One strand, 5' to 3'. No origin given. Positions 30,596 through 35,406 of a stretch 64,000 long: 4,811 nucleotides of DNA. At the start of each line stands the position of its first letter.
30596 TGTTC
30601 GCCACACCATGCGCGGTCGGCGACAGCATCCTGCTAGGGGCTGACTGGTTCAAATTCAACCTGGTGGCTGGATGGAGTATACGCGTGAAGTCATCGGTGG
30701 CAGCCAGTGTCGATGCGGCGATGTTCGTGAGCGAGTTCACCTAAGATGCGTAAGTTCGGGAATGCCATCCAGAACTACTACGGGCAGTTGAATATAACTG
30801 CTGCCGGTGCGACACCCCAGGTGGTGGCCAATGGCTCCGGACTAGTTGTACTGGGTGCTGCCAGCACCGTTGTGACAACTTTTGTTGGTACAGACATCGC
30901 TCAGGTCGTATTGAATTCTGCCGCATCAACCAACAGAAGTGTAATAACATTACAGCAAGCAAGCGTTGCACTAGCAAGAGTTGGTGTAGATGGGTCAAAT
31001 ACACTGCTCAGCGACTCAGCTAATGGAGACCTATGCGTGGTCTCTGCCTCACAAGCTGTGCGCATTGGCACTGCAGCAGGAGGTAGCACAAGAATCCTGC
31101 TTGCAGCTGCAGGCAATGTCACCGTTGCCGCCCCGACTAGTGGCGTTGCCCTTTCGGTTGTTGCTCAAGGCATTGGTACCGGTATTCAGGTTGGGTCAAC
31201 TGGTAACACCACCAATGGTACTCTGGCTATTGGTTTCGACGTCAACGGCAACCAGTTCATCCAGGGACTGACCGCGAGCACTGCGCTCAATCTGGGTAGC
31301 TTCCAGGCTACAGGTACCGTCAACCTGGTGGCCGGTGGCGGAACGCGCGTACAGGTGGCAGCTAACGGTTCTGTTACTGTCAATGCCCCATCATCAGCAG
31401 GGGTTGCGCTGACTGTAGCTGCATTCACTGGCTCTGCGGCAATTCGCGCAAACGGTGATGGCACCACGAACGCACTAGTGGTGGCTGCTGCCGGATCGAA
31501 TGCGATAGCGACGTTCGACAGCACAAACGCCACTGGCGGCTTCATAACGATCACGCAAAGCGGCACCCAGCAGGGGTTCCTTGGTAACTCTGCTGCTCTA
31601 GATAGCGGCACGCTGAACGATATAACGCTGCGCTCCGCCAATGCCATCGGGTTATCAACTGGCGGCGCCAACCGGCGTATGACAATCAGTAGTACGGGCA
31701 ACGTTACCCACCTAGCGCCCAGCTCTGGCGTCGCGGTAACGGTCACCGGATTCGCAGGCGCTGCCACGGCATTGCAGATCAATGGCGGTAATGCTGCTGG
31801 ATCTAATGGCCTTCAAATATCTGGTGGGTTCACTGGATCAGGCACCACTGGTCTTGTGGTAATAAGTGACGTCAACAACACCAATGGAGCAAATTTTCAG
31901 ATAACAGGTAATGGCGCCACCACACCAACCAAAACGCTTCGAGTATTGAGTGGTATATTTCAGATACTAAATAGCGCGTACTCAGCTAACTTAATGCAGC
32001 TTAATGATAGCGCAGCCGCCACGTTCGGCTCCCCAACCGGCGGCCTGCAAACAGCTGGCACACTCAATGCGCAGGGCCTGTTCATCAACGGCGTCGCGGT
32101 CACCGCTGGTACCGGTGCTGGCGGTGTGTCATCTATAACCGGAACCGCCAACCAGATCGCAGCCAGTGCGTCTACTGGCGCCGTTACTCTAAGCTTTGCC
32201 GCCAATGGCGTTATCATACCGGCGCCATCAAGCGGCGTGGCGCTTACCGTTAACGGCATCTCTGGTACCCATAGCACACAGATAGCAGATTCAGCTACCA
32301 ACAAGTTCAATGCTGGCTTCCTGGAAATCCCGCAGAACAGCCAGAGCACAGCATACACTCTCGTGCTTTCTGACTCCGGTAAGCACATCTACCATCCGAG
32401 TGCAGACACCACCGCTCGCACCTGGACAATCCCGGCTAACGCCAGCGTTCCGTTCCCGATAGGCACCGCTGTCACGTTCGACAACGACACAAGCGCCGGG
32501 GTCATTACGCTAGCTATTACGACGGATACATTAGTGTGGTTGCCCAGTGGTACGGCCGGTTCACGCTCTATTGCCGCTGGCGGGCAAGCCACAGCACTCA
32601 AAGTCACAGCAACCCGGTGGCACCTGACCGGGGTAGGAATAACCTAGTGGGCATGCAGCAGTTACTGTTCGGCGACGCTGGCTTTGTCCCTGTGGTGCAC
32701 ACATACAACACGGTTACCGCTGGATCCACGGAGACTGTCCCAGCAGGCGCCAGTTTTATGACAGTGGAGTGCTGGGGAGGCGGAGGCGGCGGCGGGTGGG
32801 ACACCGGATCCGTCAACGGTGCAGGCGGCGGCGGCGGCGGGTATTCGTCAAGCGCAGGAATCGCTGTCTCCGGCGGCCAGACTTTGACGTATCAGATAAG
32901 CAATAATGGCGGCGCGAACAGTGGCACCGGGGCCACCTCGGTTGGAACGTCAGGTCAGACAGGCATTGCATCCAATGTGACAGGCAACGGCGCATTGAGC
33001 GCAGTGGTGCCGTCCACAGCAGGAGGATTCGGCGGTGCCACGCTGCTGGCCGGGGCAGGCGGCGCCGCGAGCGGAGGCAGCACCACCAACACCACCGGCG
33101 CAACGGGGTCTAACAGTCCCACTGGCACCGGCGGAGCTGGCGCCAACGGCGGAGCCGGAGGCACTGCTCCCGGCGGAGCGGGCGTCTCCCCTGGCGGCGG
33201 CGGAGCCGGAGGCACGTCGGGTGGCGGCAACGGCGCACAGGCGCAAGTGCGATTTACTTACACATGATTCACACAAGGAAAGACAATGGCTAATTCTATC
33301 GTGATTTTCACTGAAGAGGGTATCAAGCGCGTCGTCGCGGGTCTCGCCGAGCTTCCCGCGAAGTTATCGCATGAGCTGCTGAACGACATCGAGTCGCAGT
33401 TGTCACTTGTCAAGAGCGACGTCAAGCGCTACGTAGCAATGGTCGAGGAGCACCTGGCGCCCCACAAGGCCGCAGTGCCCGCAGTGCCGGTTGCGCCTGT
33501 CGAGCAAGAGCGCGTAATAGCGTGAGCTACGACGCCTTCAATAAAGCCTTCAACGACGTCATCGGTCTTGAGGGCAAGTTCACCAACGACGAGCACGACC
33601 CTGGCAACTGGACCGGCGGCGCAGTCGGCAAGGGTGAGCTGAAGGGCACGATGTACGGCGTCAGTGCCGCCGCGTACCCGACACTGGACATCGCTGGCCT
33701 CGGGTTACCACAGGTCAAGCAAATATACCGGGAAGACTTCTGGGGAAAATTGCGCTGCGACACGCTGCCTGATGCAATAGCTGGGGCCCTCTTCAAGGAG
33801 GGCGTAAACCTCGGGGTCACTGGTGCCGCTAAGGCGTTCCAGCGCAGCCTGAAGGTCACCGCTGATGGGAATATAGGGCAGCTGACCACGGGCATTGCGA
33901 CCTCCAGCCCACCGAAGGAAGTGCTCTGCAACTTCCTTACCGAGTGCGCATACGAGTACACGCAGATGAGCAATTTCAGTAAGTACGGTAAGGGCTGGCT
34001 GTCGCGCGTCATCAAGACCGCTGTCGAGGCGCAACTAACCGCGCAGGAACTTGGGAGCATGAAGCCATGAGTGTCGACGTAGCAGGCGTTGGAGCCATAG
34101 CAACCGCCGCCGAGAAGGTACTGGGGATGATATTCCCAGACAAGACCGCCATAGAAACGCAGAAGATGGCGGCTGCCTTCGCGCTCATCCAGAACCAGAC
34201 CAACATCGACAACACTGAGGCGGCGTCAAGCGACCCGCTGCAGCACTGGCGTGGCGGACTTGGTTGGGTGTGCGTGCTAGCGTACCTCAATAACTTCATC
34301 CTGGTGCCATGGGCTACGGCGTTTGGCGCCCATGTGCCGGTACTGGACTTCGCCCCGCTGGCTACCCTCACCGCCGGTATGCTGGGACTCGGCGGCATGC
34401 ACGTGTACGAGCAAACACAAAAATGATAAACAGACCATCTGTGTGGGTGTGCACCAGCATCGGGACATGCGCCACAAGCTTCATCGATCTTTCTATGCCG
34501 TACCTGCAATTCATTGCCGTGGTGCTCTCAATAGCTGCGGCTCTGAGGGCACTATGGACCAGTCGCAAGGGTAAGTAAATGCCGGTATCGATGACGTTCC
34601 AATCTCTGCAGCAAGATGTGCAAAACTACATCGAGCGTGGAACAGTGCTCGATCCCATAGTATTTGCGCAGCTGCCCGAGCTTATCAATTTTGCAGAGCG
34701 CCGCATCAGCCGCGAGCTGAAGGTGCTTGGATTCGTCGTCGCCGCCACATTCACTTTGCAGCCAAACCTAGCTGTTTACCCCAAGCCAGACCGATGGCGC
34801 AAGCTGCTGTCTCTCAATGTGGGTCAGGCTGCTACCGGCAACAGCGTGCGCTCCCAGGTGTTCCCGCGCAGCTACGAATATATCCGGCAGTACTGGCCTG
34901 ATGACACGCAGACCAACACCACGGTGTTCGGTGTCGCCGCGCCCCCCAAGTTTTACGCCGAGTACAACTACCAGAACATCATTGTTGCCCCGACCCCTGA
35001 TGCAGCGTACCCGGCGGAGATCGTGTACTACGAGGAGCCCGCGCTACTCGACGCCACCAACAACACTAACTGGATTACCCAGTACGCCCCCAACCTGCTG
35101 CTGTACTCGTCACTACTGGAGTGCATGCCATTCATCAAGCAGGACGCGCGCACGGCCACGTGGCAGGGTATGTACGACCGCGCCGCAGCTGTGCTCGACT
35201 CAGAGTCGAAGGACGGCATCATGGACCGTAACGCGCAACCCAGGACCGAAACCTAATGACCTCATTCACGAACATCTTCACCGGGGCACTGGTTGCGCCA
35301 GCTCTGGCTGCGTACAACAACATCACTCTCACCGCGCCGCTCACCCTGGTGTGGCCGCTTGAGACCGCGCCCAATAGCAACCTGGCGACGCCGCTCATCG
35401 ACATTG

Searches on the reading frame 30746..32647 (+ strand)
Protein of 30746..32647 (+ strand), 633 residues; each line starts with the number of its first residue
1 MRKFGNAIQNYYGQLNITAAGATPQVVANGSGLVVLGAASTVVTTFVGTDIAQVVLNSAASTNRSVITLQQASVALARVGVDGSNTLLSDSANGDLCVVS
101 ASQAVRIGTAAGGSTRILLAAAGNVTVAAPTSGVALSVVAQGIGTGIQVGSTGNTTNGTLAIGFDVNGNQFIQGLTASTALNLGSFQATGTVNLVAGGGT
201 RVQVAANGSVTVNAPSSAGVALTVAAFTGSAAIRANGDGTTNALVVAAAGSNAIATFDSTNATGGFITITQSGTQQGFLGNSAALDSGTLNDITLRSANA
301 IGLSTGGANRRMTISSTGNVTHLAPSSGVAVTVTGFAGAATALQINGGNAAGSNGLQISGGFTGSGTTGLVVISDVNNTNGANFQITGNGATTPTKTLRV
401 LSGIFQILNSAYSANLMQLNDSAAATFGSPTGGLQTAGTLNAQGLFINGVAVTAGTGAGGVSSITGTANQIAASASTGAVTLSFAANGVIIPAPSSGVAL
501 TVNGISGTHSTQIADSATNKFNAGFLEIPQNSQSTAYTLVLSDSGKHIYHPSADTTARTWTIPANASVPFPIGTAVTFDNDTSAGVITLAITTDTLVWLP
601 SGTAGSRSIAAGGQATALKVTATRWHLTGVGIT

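Call 53: search_protein_families(library=phrogs, proteins=[window:30746-32647:+], max_evalue=0.001)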
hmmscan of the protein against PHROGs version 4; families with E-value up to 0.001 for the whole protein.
window:30746-32647:+ (633 aa): 1 family
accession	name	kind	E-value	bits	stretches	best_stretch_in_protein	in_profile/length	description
phrog_30299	-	tail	8.3e-07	29.2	1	322-425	78-177/425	tail fiber protein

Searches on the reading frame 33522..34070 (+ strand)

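Call 78: search_protein_families(library=pfam, proteins=[window:33522-34070:+], max_evalue=0.01)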
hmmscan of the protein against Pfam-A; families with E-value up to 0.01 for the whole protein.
window:33522-34070:+ (182 aa): 1 family
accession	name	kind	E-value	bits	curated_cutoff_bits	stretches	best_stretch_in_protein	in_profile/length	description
PF05838.17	Glyco_hydro_108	-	1e-14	55.3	21.2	1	11-98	2-85/85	Glycosyl hydrolase 108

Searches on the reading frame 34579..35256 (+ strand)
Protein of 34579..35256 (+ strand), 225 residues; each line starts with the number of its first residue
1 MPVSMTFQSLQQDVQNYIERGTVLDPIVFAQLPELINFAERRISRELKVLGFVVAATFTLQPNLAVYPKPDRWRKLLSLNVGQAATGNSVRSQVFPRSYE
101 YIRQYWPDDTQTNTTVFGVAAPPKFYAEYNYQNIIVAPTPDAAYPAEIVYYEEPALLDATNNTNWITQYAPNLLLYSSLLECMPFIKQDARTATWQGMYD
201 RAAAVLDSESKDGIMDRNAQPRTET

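Call 86: search_protein_families(library=pfam, proteins=[window:34579-35256:+], max_evalue=0.01)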
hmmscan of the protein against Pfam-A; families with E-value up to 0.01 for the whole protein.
window:34579-35256:+ (225 aa): 1 family
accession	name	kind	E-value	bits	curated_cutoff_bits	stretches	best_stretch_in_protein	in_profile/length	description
PF24175.2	SU10_adaptor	-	6.7e-28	98.9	27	1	5-210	1-185/194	SU10 adaptor protein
